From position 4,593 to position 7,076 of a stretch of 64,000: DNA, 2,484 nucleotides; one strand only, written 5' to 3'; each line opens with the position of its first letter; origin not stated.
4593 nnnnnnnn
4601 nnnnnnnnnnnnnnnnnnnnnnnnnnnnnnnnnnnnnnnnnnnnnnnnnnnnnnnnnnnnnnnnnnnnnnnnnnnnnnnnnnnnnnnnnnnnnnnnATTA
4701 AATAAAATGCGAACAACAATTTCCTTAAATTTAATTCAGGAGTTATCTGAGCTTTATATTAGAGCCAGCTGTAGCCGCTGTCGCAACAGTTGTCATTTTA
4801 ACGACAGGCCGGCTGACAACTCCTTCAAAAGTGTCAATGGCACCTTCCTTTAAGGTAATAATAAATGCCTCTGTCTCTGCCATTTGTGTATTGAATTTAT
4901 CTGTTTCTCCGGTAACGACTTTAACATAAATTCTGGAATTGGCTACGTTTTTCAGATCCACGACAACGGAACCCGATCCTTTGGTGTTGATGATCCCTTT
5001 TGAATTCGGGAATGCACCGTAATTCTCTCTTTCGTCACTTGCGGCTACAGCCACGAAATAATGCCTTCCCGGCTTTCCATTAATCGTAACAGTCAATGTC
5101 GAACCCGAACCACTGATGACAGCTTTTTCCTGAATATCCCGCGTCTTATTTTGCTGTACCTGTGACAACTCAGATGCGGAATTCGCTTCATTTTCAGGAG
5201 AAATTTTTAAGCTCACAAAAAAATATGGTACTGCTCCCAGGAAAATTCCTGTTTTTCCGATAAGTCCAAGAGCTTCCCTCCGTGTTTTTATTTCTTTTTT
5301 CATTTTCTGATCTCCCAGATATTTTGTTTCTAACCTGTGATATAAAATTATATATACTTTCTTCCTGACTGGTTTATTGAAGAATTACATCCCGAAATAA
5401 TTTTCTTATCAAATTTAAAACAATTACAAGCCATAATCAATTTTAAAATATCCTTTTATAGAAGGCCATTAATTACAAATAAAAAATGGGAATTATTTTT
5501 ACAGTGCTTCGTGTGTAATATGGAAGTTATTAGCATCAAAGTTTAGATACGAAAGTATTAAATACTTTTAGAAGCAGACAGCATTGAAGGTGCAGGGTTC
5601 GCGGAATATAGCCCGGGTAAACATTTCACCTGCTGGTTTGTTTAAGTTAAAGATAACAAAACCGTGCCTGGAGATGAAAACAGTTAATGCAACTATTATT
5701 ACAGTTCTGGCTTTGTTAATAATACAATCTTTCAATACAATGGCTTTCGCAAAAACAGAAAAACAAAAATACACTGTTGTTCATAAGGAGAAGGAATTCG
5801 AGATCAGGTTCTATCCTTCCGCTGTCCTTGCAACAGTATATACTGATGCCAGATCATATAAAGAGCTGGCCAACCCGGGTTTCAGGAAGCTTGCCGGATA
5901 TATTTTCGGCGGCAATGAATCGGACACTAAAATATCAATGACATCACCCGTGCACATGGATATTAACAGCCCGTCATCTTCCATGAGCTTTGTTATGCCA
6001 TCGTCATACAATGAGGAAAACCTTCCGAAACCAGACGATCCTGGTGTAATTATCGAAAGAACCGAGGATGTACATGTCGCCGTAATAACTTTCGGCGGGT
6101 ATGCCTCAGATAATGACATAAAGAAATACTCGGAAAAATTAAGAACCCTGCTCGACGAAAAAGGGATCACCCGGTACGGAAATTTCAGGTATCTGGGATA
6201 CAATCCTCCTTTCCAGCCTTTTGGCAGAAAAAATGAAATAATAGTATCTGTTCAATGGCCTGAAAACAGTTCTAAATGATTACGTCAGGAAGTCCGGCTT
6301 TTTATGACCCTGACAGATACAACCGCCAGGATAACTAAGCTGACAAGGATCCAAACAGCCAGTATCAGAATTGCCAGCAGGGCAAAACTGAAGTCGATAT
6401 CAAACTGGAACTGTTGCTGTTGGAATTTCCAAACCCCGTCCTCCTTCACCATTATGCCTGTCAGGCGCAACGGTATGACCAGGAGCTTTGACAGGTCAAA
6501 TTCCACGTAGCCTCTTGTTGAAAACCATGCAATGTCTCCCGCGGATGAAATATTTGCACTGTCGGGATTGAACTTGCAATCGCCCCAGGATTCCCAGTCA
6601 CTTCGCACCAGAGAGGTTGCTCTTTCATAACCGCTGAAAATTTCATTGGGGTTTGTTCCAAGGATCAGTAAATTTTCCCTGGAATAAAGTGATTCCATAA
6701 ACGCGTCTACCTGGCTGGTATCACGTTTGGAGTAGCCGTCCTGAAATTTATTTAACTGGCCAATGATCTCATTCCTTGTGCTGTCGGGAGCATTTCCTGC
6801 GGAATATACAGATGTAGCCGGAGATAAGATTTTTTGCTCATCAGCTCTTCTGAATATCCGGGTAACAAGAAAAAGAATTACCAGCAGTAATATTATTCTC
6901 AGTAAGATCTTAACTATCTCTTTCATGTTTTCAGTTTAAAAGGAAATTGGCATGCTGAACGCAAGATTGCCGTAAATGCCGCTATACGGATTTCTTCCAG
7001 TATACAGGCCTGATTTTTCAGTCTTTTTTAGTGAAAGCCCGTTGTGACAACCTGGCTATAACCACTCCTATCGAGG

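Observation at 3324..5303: Orphan YcaO enzyme whose only linked partner is a Tat-signal protein with a Thr/Ala/Gly/Ser-rich tail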

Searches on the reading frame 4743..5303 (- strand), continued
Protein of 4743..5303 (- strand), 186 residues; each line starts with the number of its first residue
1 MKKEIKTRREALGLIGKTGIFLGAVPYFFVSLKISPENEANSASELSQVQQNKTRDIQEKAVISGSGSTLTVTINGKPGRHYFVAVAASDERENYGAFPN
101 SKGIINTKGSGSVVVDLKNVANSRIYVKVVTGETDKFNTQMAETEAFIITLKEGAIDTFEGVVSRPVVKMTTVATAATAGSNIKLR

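Call 67: search_protein_families(library=ncbifam, proteins=[L035:4376-5890:+, L035:5887-6891:+, L035:6813-9152:+, L035:3796-4344:+, L035:692-3733:+], max_evalue=0.001)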
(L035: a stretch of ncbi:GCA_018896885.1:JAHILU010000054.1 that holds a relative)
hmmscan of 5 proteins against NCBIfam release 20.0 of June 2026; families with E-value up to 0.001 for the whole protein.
L035:4376-5890:+ (504 aa): 28 families (the best 25 are shown)
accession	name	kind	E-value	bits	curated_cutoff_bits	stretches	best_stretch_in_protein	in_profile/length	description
NF050148.1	rSAM_ApyD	equivalog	3.8e-62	210.6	750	1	53-399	13-361/645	RiPP biosynthesis radical SAM protein ApyD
TIGR02026.1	BchE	equivalog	1.5e-31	109.9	481.35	1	62-399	19-360/497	magnesium-protoporphyrin IX monomethyl ester anaerobic oxidative cyclase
TIGR03471.1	HpnJ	equivalog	2.7e-29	102.4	577.6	1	125-429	81-388/472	hopanoid biosynthesis associated radical SAM protein HpnJ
TIGR03975.1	rSAM_ocin_1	subfamily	1.5e-28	99.6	281.85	1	102-398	118-424/606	RiPP maturation radical SAM C-methyltransferase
NF038361.1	rSAM_Sden_1168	equivalog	2.8e-27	95.5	575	1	64-354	84-400/560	Sden_1168 family B12-binding radical SAM P-methyltransferase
TIGR04479.1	bcpD_PhpK_rSAM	subfamily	5.5e-26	91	600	1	67-397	74-402/504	PhpK family radical SAM P-methyltransferase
TIGR04072.2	rSAM_ladder_B12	equivalog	9e-26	90.5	360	1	131-427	89-371/443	lipid biosynthesis B12-binding/radical SAM protein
TIGR04013.1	B12_SAM_MJ_1487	hypoth_equivalog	7.7e-25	87.5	251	2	114-277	45-193/382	TIGR04013 family B12-binding domain/radical SAM domain-containing protein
TIGR04014.1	B12_SAM_MJ_0865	equivalog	1.2e-23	83.7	360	1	136-402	62-334/434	methyl-coenzyme M reductase glutamine C-methyltransferase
TIGR04385.1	B12_rSAM_cofa1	equivalog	1.5e-23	83.8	450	1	57-367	12-327/438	B12 lower ligand biosynthesis radical SAM protein BzaD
NF033712.0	B12_rSAM_KedN5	subfamily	6.7e-22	77.4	700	1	65-292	17-251/624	KedN5 family methylcobalamin-dependent radical SAM C-methyltransferase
NF040546.1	rSAM_CUAEP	equivalog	3e-19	69.1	500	1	62-370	10-307/468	CUAEP/CCAEP-tail radical SAM (seleno)protein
TIGR04190.1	B12_SAM_Ta0216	equivalog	2e-17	63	500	1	65-396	37-386/554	TIGR04190 family B12-binding domain/radical SAM domain protein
NF033070.1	rSAM_AprD4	equivalog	3.7e-16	59.1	500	1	236-358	197-319/456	AprD4 family radical SAM diol-dehydratase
TIGR04367.1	HpnR_B12_rSAM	equivalog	4e-16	58.6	650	1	64-375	21-326/490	hopanoid C-3 methylase HpnR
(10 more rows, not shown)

L035:5887-6891:+ (334 aa): 10 families
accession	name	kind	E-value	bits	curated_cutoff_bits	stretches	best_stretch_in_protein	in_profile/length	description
TIGR01181.1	dTDP_gluc_dehyt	equivalog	1.6e-08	34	365.1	1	82-296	102-309/321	dTDP-glucose 4,6-dehydratase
NF042422.1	oxyalk_red_OleD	equivalog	6.8e-08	32.2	580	1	7-216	2-229/329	2-alkyl-3-oxoalkanoate reductase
NF043036.1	ErythonDh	equivalog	2.1e-07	30.5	325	1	84-236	104-266/321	D-erythronate dehydrogenase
NF007582.0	PRK10217.1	equivalog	3.8e-06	26.2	698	1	94-294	125-327/355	dTDP-glucose 4,6-dehydratase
TIGR04180.1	EDH_00030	hypoth_equivalog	4.7e-06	25.9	475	0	86-249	103-269/297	NAD-dependent 4,6-dehydratase LegB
NF042423.1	oxyalk_red_Shew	equivalog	1.6e-05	24.2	580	1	5-166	8-182/331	2-alkyl-3-oxoalkanoate reductase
TIGR01746.1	Thioester-redct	subfamily_domain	7.6e-05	22.1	213.35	1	92-234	125-279/371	thioester reductase domain-containing protein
NF005095.0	PRK06523.1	subfamily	0.0001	21.9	231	1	7-76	12-81/261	oxidoreductase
TIGR01179.1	galE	equivalog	0.00033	19.6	262.3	0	94-155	112-173/332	UDP-glucose 4-epimerase GalE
NF005893.0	PRK07856.1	equivalog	0.00063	19.1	255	0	7-76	11-80/255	SDR family oxidoreductase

L035:6813-9152:+ (779 aa): 73 families (the best 25 are shown)
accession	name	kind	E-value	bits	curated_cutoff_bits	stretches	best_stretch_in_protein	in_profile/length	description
NF047865.1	rSAM_PapB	equivalog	5.1e-104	348.1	340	2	32-345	4-318/330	PapB family radical SAM/SPASM ranthipeptide maturase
TIGR03906.1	quino_hemo_SAM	equivalog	6.4e-86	288.8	453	2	27-385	90-456/467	quinohemoprotein amine dehydrogenase maturation protein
TIGR04064.1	rSAM_nif11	equivalog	2.5e-79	267.2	518.7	2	31-380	78-437/459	nif11-like peptide radical SAM maturase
TIGR03974.1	rSAM_six_Cys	equivalog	1.3e-69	235.2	425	2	31-364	97-437/451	thioether cross-link-forming SCIFF peptide maturase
TIGR04068.1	rSAM_ocin_clost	equivalog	6.3e-67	226.4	500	3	32-175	85-231/462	Cys-rich peptide radical SAM maturase CcpM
NF040492.1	not_ScfB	exception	3.6e-55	187.6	855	2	32-358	96-430/450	ScfB-related radical SAM/SPASM orphan maturase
TIGR03978.1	rSAM_paired_1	equivalog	7.2e-54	183.3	370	2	21-192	74-243/466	His-Xaa-Ser system radical SAM maturase HxsB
TIGR04280.1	geopep_mat_rSAM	hypoth_equivalog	1.5e-52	179.1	400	2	31-356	84-405/428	geopeptide radical SAM maturase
NF041707.1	rSAM_YhhB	equivalog_domain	3.2e-51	174.4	445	2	413-595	3-193/369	cyclophane-forming radical SAM/SPASM peptide maturase YhhB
NF035951.1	rSAM_RumMC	equivalog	1.8e-46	158.9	720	2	25-175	106-261/510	RumMC family radical SAM sactipeptide maturase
TIGR03942.1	sulfatase_rSAM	equivalog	3.4e-46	158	349.45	3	38-173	8-145/363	anaerobic sulfatase maturase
NF041298.1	rSAM_mat_DynA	equivalog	8.1e-46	156.6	450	2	38-357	8-335/356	dynobactin maturation radical SAM/SPASM protein DynA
NF038170.1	lachnocin_rSAM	equivalog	1.2e-45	156.2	550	2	31-346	76-397/440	lachnocin radical SAM maturase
TIGR04269.1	SAM_SPASM_FxsB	subfamily_domain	1.2e-42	146.3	370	2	412-596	2-195/363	FxsB family cyclophane-forming radical SAM/SPASM peptide maturase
NF038107.1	rSAM_NF038107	equivalog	1.7e-42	145.8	600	2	413-560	86-238/444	Cys-every-fifth radical SAM/SPASM peptide maturase CefB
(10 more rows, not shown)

L035:3796-4344:+ (182 aa): 0 families

L035:692-3733:+ (1013 aa): 5 families
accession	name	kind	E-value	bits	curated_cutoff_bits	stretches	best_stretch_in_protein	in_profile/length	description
NF041717.1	HaaA_phane_TPR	equivalog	2.4e-15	55.8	1125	1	87-286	566-761/882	cyclophane-containing RiPP biosynthesis TPR protein HaaT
NF053779.1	BT3442_fam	equivalog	6.4e-10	38.4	940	1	99-261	88-250/563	BT3442 family protein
NF053520.1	HK_Porph_FimS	equivalog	7.2e-10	37.8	600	1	370-554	153-332/618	sensor histidine kinase FimS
NF053617.1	SARPRegAfsRStmc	equivalog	4.5e-09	34.8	1430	1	103-340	726-945/986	SARP-family global regulator AfsR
NF040959.1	MamA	equivalog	0.00015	21.2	200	1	71-263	35-203/204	magnetosome protein MamA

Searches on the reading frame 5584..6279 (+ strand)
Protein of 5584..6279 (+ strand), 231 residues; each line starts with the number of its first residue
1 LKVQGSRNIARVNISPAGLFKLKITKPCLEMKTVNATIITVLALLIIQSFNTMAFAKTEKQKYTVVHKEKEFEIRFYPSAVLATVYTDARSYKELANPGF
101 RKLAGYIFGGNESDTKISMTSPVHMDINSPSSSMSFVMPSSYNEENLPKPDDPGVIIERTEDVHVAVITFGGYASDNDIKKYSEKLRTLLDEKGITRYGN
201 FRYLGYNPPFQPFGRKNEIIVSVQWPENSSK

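Call 3: search_protein_families(library=pfam, proteins=[window:5584-6279:+], max_evalue=0.01)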
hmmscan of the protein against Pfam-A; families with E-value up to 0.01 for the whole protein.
window:5584-6279:+ (231 aa): 1 family
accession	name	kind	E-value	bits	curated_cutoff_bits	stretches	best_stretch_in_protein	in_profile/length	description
PF04832.17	SOUL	-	6.5e-48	163.5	27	1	59-221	2-172/173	SOUL heme-binding protein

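Call 4: search_protein_families(library=ncbifam, proteins=[window:5584-6279:+], max_evalue=0.01)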
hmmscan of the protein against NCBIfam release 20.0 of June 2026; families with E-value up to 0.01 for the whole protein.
window:5584-6279:+ (231 aa): 0 families

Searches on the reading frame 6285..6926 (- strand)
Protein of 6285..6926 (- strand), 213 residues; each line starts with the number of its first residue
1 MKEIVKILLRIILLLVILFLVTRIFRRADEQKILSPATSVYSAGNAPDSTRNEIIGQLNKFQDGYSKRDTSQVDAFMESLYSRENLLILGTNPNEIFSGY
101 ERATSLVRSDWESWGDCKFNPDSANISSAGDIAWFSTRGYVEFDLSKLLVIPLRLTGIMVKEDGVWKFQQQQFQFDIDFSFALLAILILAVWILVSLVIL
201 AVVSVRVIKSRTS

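Call 3: search_protein_families(library=pfam, proteins=[window:6285-6926:-], max_evalue=0.01)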
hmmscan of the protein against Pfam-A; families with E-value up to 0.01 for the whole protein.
window:6285-6926:- (213 aa): 1 family
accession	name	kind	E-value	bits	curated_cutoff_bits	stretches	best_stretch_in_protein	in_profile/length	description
PF13474.12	SnoaL_3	-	8.3e-14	52.4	22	1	75-172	18-115/121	SnoaL-like domain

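Call 4: search_protein_families(library=ncbifam, proteins=[window:6285-6926:-], max_evalue=0.01)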
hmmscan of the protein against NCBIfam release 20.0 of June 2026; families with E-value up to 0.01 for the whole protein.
window:6285-6926:- (213 aa): 0 families
